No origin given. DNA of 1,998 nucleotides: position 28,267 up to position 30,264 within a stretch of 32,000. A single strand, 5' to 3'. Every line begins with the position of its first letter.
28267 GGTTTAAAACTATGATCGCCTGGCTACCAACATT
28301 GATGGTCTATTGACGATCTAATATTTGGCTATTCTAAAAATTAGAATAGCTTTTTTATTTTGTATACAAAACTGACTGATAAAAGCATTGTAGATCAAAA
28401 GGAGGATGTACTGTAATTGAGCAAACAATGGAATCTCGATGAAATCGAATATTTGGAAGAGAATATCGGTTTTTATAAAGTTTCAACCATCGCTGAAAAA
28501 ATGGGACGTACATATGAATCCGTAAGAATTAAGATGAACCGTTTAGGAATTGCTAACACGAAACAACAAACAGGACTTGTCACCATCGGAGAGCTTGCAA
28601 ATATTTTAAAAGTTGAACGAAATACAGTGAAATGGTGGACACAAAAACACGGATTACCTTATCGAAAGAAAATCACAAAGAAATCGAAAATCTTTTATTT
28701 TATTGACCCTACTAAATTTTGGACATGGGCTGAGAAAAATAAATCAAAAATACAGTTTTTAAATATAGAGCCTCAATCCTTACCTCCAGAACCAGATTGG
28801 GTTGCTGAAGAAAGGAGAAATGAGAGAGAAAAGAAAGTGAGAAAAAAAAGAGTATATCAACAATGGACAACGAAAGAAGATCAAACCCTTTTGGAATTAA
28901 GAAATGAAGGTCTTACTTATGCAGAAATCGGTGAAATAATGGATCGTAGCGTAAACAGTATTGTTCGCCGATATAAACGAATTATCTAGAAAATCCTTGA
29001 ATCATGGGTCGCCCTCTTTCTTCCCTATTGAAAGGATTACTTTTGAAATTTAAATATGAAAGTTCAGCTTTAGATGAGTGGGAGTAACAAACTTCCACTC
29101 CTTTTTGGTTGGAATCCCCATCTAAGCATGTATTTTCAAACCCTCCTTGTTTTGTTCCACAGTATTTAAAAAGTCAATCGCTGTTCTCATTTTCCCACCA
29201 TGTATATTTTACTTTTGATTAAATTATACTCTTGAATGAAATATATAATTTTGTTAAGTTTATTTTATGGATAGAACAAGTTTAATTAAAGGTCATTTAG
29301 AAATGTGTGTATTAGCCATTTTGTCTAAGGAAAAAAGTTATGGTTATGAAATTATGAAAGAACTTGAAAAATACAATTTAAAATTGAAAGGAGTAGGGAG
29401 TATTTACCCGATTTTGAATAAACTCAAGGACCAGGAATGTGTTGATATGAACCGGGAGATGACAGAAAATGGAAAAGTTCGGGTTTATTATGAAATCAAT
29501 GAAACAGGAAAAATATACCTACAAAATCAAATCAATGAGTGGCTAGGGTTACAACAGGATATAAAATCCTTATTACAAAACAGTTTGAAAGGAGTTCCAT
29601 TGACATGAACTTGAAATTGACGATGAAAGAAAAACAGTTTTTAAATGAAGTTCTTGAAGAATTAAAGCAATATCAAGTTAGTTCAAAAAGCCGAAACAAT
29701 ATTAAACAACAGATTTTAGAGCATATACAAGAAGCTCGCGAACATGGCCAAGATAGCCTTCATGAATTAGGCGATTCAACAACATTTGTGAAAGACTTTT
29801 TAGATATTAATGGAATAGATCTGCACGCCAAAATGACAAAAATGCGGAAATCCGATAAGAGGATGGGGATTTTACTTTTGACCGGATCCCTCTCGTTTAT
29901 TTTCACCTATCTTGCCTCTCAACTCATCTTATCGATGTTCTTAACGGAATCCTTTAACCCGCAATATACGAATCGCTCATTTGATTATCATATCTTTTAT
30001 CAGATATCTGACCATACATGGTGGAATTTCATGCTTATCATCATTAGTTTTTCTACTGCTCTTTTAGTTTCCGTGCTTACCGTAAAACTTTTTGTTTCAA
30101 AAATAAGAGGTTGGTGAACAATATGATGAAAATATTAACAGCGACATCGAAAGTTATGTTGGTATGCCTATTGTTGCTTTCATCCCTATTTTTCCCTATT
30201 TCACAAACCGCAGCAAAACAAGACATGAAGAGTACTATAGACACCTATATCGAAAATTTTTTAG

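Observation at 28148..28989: c-di-GMP-I riboswitch with a strand-exchange terminator gating a three-HTH Myb-like DNA-binding protein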

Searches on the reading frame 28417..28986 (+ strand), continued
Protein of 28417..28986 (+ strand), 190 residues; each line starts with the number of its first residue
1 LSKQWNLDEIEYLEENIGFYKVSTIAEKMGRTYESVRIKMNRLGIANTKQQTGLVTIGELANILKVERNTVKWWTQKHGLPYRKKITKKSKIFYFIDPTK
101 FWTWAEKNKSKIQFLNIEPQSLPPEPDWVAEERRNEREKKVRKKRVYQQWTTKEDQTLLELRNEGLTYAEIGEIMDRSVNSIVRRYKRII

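Call 87: get_annotated_region(hit=H20, flank=4000)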
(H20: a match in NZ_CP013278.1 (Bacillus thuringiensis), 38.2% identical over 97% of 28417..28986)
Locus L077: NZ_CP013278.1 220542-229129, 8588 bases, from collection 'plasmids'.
description: Bacillus thuringiensis serovar israelensis strain AM65-52 plasmid pAM65-52-3-235K, complete sequence
organism: Bacillus thuringiensis (NCBI taxid 1430)
taxonomy: Bacteria; Bacillota; Bacilli; Bacillales; Bacillaceae; Bacillus; Bacillus thuringiensis
host: -; source: Vectobac,bacterial clone,Commercial powder; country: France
typing (MOB-suite, as given by PLSDB): non-mobilizable; replicon rep_cluster_1980
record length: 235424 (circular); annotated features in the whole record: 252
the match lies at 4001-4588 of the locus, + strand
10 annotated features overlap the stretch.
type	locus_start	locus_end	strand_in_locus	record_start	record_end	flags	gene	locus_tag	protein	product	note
CDS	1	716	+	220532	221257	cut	-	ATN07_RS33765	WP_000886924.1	NAD-dependent protein deacylase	-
CDS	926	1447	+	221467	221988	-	-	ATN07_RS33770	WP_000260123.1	hypothetical protein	-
CDS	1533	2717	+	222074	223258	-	-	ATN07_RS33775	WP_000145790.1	nucleoside transporter C-terminal domain-containing protein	-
CDS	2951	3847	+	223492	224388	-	-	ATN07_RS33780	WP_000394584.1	S8 family peptidase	-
CDS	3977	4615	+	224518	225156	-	-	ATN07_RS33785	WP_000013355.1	sigma factor-like helix-turn-helix DNA-binding protein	GO:0006352 - DNA-templated transcription initiation [Evidence IEA]; GO:0006355 - regulation of DNA-templated ...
CDS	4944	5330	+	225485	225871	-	-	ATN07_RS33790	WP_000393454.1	helix-turn-helix transcriptional regulator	-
CDS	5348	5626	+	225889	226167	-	-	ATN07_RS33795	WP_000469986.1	hypothetical protein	-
CDS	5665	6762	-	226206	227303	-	xerS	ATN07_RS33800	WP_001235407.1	tyrosine recombinase XerS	GO:0015074 - DNA integration [Evidence IEA]; GO:0006310 - DNA recombination [Evidence IEA]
CDS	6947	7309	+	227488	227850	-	nrdI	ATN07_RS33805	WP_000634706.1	class Ib ribonucleoside-diphosphate reductase assembly flavoprotein NrdI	GO:0009263 - deoxyribonucleotide biosynthetic process [Evidence IEA]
CDS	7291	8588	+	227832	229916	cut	nrdE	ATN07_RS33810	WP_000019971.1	class 1b ribonucleoside-diphosphate reductase subunit alpha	GO:0006260 - DNA replication [Evidence IEA]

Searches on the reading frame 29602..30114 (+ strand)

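Call 30: search_protein_families(library=pfam, proteins=[window:29602-30114:+], max_evalue=0.001)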
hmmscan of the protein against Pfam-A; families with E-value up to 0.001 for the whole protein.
window:29602-30114:+ (171 aa): 1 family
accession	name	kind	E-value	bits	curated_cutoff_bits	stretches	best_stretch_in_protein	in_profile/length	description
PF06570.16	DUF1129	-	0.00048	20.2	29.1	1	5-104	1-94/207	Protein of unknown function (DUF1129)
